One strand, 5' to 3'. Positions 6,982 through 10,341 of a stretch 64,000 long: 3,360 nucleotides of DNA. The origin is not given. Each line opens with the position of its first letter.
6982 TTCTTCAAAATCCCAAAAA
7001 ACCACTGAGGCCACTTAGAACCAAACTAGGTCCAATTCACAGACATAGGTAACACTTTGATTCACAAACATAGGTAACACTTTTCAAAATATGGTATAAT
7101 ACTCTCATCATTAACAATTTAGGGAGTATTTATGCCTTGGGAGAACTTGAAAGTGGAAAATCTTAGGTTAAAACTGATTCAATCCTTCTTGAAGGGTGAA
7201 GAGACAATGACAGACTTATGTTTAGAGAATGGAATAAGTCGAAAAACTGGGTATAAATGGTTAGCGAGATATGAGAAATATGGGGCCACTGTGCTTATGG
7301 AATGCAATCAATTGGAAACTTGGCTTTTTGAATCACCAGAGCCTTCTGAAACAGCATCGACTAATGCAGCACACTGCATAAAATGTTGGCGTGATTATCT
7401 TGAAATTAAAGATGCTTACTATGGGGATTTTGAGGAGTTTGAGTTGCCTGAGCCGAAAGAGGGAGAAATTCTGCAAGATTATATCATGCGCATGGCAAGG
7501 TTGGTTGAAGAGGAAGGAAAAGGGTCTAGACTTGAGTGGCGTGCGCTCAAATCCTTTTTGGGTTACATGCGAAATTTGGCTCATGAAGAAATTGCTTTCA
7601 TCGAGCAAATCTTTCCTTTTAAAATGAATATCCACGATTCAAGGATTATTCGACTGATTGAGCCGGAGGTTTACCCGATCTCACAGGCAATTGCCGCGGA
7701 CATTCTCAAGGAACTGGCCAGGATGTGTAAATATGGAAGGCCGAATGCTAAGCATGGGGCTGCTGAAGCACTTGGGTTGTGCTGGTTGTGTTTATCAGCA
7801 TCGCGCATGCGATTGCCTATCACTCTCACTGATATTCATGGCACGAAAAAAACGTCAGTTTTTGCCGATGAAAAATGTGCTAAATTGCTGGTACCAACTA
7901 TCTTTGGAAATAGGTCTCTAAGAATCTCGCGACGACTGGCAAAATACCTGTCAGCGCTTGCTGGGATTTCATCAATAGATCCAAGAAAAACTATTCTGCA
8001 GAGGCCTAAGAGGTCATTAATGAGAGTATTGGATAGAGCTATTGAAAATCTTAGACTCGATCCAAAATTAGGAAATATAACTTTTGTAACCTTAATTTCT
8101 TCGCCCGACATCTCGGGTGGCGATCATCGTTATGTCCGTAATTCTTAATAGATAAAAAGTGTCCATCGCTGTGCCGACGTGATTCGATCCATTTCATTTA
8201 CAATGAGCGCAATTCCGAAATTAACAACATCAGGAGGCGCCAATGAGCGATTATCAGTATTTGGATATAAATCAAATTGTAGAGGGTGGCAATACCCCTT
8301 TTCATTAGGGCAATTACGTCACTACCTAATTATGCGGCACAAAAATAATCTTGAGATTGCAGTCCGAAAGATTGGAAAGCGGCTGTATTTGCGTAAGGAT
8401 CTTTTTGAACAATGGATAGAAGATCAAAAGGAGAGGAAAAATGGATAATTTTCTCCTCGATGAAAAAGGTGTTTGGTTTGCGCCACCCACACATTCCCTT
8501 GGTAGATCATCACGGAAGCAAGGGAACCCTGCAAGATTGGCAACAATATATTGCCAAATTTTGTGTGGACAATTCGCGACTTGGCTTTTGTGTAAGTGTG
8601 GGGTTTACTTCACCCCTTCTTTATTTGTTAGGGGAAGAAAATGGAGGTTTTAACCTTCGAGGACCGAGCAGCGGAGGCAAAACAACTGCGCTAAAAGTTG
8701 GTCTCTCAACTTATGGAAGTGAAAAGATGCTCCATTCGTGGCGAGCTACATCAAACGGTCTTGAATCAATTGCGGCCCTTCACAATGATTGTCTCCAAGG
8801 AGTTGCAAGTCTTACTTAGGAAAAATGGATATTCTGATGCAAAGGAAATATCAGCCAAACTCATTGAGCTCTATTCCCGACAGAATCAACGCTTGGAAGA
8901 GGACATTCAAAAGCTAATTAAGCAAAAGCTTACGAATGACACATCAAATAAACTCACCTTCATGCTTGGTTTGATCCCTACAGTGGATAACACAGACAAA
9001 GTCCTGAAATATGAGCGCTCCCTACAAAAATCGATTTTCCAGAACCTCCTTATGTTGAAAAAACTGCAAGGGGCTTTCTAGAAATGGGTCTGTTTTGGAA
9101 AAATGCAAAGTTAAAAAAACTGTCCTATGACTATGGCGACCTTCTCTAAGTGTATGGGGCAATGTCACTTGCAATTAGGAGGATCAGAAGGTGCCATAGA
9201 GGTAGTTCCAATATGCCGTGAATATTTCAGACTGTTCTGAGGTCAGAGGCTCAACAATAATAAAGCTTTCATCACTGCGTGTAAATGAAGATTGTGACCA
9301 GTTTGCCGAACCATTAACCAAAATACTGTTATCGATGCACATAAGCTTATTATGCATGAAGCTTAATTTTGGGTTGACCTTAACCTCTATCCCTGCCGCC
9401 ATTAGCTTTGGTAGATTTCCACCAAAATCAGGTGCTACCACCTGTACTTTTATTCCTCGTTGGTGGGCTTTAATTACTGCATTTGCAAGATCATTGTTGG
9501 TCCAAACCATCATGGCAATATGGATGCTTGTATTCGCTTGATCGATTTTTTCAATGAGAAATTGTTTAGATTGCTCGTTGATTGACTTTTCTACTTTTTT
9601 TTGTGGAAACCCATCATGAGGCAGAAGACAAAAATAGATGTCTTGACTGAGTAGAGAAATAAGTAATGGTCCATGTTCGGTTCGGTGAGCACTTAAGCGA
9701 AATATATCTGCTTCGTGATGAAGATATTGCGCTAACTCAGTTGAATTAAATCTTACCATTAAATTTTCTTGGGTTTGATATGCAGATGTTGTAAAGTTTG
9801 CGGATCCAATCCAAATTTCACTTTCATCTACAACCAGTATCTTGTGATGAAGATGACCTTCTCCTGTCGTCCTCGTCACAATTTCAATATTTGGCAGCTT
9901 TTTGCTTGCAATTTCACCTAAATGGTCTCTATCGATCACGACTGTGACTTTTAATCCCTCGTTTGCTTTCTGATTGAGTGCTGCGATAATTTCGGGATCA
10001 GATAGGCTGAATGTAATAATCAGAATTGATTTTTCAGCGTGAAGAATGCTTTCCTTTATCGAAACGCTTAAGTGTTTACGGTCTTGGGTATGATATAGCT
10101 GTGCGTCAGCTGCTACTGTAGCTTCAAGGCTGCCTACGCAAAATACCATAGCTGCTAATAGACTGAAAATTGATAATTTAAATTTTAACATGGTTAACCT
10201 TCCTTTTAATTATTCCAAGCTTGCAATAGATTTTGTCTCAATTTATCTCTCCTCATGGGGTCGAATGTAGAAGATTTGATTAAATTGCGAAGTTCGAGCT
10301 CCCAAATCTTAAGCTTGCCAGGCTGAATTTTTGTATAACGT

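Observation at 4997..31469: Five to six same-strand copies of the tRNA-Met 3' part over 26 kb: stacked islands at one tRNA gene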

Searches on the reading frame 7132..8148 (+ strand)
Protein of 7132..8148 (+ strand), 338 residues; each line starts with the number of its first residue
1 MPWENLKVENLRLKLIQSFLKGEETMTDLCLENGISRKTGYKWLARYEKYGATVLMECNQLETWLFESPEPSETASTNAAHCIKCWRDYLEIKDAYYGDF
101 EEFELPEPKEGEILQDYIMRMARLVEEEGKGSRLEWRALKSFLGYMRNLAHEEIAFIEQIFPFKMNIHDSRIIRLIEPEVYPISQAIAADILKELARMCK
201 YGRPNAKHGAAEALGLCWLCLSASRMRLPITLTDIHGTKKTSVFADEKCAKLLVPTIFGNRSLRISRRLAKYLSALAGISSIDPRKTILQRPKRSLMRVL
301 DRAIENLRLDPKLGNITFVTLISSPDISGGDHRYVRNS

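Call 9: search_protein_families(library=pfam, proteins=[window:7132-8148:+])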
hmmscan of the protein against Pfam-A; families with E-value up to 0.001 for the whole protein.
window:7132-8148:+ (338 aa): 3 families
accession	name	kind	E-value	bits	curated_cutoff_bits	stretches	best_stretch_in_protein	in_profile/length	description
PF13518.12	HTH_28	-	1e-07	32.4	25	1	12-52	2-41/52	Helix-turn-helix domain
PF13384.12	HTH_23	-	0.0002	21.5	24.6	1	12-52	7-46/50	Homeodomain-like domain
PF13011.12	LZ_Tnp_IS481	-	0.00079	20.1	22.2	0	15-56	17-58/85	leucine-zipper of insertion element IS481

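Call 16: search_protein_families(library=pfam, proteins=[window:7132-8148:+], max_evalue=10)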
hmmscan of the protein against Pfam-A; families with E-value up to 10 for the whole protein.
window:7132-8148:+ (338 aa): 6 families
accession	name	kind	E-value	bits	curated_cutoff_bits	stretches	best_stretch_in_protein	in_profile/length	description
PF13518.12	HTH_28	-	1e-07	32.4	25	1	12-52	2-41/52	Helix-turn-helix domain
PF13384.12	HTH_23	-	0.0002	21.5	24.6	1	12-52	7-46/50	Homeodomain-like domain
PF13011.12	LZ_Tnp_IS481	-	0.00079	20.1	22.2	1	15-56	17-58/85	leucine-zipper of insertion element IS481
PF13551.12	HTH_29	-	0.01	16.4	28.1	1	21-55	10-44/64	Winged helix-turn helix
PF13022.12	HTH_Tnp_1_2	-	0.017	15.7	27.9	1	23-46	26-49/122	Helix-turn-helix of insertion element transposase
PF01527.26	HTH_Tnp_1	-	0.026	15.2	24.1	1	11-52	11-51/75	Transposase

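Call 96: search_protein_families(library=phrogs, proteins=[window:7132-8148:+], max_evalue=0.001)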
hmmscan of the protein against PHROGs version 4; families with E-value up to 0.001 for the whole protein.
window:7132-8148:+ (338 aa): 0 families

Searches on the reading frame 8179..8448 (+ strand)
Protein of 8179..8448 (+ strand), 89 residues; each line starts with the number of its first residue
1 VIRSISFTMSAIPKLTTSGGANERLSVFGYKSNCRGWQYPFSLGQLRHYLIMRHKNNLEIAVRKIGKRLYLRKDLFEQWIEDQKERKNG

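Call 12: search_protein_families(library=pfam, proteins=[window:8179-8448:+])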
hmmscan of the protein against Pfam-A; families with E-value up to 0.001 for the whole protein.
window:8179-8448:+ (89 aa): 0 families

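Call 96: search_protein_families(library=phrogs, proteins=[window:8179-8448:+], max_evalue=0.001)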
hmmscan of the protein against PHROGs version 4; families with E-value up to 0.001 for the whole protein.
window:8179-8448:+ (89 aa): 0 families

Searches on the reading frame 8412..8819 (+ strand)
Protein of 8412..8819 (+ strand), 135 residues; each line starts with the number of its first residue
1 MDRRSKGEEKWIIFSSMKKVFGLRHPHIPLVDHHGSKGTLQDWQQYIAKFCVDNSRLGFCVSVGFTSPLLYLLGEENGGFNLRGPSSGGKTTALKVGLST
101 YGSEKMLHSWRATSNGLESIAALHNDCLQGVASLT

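Call 9: search_protein_families(library=pfam, proteins=[window:8412-8819:+])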
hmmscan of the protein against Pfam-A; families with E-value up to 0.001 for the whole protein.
window:8412-8819:+ (135 aa): 1 family
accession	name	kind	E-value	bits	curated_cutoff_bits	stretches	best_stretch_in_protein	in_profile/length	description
PF06048.17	DUF927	-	2.9e-32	112.9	22.6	1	32-128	146-243/284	Domain of unknown function (DUF927)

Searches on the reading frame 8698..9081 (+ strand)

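Call 16: search_protein_families(library=pfam, proteins=[window:8698-9081:+], max_evalue=10)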
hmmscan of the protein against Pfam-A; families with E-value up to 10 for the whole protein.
window:8698-9081:+ (127 aa): 3 families
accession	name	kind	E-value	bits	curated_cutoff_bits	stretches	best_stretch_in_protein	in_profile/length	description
PF12774.13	AAA_6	-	0.002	17.7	25.2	1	14-68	148-205/327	Hydrolytic ATP binding site of dynein motor region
PF22860.2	DUF7017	-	0.02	15.3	27.5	1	30-83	71-125/141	Domain of unknown function (DUF7017)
PF08328.16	ASL_C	-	0.054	14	35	1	20-86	43-106/115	Adenylosuccinate lyase C-terminal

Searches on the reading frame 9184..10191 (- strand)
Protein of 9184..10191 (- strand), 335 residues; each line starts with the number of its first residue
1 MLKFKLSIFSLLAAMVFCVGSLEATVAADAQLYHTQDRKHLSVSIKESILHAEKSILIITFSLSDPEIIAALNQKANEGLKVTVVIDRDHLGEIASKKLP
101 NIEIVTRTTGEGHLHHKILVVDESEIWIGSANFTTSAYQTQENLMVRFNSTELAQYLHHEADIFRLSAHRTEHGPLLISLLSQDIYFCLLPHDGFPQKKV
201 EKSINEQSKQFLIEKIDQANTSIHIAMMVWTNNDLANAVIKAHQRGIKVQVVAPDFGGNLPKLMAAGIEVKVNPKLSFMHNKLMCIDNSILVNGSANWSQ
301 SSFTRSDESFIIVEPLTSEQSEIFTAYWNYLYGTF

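Call 10: search_protein_families(library=pfam, proteins=[window:9184-10191:-])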
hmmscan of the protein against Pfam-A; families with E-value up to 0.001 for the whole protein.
window:9184-10191:- (335 aa): 6 families
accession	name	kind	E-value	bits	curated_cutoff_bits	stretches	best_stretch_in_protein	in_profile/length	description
PF13091.12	PLDc_2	-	7.5e-45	152.4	27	2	212-324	1-128/132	PLD-like domain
PF00614.28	PLDc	-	1.4e-07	31.6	21.9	0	278-299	4-25/28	Phospholipase D Active site motif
PF07894.18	SACK1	-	2.1e-05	24.7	21.4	0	31-149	113-254/274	Scaffolding anchor of CK1 domain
PF13090.12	PP_kinase_C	-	0.00013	21.9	25.8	0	44-159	19-137/172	Polyphosphate kinase C-terminal domain 2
PF09565.16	RE_NgoFVII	-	0.0002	21.1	23.8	0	125-157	108-141/162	NgoFVII restriction endonuclease N-terminal PLD domain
PF11495.14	Regulator_TrmB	-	0.0004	20.1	22.2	0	36-159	6-122/233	Archaeal transcriptional regulator TrmB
